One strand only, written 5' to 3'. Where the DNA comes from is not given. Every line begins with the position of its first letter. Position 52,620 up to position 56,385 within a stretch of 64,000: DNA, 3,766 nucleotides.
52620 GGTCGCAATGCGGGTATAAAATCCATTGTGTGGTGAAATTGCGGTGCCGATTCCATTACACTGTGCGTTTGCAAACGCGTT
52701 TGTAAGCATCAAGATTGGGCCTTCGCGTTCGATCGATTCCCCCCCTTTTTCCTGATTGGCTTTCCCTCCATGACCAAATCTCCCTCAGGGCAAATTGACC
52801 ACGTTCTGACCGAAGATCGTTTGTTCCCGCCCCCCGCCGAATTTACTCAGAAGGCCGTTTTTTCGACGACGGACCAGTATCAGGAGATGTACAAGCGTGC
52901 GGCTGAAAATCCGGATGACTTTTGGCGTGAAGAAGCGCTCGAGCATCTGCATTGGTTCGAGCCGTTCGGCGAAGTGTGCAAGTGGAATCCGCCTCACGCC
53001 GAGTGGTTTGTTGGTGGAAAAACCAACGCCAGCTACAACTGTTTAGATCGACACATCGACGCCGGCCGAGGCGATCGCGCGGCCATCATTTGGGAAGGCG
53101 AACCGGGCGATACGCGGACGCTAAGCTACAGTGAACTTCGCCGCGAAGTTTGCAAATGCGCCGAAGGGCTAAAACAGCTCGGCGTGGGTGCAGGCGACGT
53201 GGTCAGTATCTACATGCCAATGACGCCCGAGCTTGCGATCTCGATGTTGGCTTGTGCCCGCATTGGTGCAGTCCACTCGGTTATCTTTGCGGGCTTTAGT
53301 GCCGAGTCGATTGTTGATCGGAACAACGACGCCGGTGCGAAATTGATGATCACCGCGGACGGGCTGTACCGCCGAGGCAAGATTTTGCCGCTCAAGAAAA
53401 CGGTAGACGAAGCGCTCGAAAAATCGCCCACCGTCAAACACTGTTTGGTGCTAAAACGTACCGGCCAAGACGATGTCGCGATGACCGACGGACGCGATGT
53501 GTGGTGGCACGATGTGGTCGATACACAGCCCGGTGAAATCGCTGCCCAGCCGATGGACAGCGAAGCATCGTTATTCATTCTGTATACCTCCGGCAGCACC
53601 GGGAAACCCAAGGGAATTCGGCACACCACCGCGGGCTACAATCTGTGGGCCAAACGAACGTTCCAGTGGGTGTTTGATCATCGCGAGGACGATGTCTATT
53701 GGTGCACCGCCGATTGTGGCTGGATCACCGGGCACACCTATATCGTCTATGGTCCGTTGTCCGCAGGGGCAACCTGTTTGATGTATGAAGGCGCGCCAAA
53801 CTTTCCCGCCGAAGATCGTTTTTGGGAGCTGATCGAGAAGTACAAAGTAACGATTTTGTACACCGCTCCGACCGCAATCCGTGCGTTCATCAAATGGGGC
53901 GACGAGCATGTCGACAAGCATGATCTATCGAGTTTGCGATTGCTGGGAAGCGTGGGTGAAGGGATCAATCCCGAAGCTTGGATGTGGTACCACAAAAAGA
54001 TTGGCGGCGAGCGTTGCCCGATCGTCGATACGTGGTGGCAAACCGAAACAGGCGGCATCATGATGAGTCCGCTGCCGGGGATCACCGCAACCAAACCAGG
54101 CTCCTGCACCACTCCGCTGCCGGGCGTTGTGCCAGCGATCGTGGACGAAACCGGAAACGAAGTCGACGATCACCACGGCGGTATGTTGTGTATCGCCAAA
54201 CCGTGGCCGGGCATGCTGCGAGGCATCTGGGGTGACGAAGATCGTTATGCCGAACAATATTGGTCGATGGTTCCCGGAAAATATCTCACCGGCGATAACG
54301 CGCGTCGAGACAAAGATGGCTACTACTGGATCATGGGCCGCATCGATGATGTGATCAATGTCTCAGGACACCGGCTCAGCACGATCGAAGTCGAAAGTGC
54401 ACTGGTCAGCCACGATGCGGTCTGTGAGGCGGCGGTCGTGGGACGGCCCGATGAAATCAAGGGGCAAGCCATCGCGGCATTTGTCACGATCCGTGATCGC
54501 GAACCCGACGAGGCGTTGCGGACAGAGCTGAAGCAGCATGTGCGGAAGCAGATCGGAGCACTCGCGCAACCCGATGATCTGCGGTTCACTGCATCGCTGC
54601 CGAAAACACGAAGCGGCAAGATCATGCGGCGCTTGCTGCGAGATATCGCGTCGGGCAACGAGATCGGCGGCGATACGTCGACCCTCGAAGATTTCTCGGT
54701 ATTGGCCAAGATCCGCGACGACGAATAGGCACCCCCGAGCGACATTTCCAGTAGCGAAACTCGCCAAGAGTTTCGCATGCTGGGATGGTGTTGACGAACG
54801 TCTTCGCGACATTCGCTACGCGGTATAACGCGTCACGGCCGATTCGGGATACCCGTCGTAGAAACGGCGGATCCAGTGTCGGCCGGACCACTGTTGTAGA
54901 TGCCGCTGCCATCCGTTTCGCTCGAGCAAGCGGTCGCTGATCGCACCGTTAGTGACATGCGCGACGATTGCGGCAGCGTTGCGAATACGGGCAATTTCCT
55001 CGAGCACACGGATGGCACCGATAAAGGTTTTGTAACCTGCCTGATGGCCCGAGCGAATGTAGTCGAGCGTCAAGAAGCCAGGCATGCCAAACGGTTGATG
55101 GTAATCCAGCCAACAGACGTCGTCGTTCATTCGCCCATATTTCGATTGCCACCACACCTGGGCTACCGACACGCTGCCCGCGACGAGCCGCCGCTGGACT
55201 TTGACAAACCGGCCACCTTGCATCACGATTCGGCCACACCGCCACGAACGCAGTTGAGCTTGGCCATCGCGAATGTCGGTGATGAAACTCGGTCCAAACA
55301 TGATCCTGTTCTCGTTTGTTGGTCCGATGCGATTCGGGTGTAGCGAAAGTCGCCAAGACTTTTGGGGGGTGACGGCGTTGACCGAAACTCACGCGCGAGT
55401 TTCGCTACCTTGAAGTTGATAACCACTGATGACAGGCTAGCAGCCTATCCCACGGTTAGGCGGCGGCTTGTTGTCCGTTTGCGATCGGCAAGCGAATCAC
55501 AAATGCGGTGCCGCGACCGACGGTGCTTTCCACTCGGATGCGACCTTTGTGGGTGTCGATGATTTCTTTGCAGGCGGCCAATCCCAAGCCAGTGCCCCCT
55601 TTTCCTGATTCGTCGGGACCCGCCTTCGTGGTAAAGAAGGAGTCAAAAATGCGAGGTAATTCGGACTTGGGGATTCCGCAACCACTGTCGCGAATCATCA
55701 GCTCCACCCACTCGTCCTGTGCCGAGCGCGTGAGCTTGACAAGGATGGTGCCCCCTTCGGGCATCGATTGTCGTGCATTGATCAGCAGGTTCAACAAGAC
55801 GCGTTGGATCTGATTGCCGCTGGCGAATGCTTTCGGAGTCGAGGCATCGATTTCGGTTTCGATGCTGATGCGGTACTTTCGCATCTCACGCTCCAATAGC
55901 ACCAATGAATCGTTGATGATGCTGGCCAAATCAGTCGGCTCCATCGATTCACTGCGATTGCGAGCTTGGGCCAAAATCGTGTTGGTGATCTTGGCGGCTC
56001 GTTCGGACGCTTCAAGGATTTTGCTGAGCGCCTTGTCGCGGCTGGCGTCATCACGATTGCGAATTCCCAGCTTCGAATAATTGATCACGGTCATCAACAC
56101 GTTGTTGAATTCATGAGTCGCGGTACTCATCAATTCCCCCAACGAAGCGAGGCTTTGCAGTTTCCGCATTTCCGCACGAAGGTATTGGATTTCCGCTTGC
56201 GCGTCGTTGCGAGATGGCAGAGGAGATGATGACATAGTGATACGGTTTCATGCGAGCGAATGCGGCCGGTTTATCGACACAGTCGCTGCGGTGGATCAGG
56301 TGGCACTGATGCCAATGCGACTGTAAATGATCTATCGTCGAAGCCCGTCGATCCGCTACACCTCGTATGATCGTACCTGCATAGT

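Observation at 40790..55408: Dispersed REP-like palindromic repeat family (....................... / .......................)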

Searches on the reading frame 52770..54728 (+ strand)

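Call 14: search_protein_families(library=pfam, proteins=[window:52770-54728:+], max_evalue=0.01)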
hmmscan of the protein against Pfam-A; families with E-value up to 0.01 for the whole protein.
window:52770-54728:+ (652 aa): 3 families
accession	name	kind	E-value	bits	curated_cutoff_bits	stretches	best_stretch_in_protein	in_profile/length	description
PF00501.34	AMP-binding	-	4.4e-91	306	29.9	1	98-487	6-384/384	AMP-binding enzyme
PF13193.12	AMP-binding_C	-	4.4e-27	95.3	24.5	1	540-617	1-76/76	AMP-binding enzyme C-terminal domain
PF16177.11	ACAS_N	-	1.1e-21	76.8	27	1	37-91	1-55/55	Acetyl-coenzyme A synthetase N-terminus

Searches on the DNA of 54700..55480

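Call 87: search_rna_families(source=window, start=54700, end=55480, threshold=evalue, max_evalue=1)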
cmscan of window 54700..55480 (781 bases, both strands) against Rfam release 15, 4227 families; matches with E-value up to 1: 0.
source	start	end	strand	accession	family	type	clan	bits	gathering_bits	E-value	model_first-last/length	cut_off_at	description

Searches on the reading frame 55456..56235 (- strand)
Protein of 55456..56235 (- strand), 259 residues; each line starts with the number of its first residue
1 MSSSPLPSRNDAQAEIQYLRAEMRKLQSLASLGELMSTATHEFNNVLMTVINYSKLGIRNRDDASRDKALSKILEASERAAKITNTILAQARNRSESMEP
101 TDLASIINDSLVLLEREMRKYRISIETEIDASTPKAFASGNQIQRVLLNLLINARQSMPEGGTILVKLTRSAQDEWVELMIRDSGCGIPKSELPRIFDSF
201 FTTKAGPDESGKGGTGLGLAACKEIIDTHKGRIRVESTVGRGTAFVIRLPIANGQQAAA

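Call 14: search_protein_families(library=pfam, proteins=[window:55456-56235:-], max_evalue=0.01)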
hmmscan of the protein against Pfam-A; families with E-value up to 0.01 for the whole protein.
window:55456-56235:- (259 aa): 3 families
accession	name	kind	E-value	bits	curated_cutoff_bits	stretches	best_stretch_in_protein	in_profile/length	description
PF02518.31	HATPase_c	-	6.2e-29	101.1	26.4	1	141-252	4-110/111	Histidine kinase-, DNA gyrase B-, and HSP90-like ATPase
PF00512.31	HisKA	-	7.1e-07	29.6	26.9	1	32-95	2-65/66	His Kinase A (phospho-acceptor) domain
PF10090.15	HPTransfase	-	0.00024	21.3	22.9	1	143-178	32-67/123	Histidine phosphotransferase C-terminal domain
